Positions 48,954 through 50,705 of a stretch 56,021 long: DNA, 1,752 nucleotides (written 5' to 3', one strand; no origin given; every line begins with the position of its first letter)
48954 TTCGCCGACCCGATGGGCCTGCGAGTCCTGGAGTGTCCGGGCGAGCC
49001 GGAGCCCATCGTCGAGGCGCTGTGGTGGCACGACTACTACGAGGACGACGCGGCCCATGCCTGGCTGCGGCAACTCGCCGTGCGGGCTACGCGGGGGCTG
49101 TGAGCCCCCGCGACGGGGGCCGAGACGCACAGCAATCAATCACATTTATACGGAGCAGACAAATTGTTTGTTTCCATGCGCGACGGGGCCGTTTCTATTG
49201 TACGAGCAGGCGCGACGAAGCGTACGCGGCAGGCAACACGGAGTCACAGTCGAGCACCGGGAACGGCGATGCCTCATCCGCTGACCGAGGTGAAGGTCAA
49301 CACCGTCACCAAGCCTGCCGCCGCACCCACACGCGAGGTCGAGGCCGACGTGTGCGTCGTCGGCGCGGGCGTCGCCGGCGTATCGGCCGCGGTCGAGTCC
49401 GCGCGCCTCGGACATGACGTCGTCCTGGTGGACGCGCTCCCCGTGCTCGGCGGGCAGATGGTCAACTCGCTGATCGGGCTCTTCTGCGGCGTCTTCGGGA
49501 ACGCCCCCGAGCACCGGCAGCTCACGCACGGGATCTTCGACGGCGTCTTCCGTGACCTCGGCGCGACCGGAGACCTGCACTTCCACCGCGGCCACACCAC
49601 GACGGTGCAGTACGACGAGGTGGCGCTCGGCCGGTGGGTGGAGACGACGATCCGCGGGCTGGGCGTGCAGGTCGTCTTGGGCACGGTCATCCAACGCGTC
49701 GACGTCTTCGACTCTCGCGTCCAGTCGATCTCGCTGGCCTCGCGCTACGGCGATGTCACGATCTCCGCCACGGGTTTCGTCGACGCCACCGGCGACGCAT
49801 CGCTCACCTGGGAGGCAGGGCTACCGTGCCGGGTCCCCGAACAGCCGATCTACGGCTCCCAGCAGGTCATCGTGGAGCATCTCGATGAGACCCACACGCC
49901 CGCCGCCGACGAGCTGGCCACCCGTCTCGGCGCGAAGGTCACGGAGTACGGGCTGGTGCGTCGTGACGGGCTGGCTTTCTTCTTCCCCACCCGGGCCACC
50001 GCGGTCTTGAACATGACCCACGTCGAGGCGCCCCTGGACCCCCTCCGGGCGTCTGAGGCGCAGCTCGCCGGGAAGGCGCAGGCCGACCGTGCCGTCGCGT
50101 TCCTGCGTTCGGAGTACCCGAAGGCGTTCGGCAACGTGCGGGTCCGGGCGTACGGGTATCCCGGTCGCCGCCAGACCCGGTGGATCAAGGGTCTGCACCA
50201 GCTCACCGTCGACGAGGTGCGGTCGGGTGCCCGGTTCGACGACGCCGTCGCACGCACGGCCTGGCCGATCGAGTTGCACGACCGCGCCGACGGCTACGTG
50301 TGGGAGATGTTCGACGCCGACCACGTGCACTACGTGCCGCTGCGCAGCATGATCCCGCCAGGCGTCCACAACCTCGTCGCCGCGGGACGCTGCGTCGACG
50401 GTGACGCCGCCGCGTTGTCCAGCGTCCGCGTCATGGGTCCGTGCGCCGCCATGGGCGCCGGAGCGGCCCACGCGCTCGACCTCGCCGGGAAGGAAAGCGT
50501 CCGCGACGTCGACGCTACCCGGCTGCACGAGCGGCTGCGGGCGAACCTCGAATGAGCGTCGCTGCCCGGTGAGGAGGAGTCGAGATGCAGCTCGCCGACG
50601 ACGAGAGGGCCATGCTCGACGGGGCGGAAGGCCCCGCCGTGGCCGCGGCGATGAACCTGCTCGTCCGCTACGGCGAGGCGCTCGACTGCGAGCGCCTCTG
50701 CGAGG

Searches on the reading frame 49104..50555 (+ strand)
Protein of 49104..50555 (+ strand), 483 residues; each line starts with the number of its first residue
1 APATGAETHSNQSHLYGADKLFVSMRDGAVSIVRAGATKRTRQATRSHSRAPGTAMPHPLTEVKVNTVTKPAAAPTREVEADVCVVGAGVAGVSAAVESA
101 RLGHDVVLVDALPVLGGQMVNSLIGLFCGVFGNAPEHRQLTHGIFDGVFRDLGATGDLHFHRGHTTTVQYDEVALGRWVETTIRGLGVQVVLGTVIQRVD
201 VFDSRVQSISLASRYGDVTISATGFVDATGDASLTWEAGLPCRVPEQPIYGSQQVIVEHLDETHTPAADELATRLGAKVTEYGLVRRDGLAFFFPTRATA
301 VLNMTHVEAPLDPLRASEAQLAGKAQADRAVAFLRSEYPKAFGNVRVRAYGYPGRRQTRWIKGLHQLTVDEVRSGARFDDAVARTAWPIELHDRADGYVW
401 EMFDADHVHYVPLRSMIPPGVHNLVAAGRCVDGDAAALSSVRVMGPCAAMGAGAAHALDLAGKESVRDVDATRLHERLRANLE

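Call 64: search_protein_families(library=pfam, proteins=[window:49104-50555:+], max_evalue=0.0001)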
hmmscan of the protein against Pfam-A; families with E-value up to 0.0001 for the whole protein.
window:49104-50555:+ (483 aa): 7 families
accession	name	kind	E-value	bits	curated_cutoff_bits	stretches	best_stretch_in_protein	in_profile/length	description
PF12831.13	FAD_oxidored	-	1.4e-74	252.3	27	1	82-478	1-416/416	FAD dependent oxidoreductase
PF01266.30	DAO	-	2.1e-09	37.8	27.9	1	82-178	1-102/353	FAD dependent oxidoreductase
PF07992.20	Pyr_redox_2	-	3.7e-07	30.3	26.1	1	82-122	2-38/291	Pyridine nucleotide-disulphide oxidoreductase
PF13450.12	NAD_binding_8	-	1.7e-06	28.7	21.9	1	85-119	1-35/68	NAD(P)-binding Rossmann-like domain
PF00890.30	FAD_binding_2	-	5.6e-06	26.2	20.4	1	82-122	1-41/414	FAD binding domain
PF01134.28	GIDA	-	7.5e-06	25.7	22.1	1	82-117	1-29/391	Glucose inhibited division protein A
PF00070.33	Pyr_redox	-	8.9e-06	26.6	22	0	83-116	2-35/82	Pyridine nucleotide-disulphide oxidoreductase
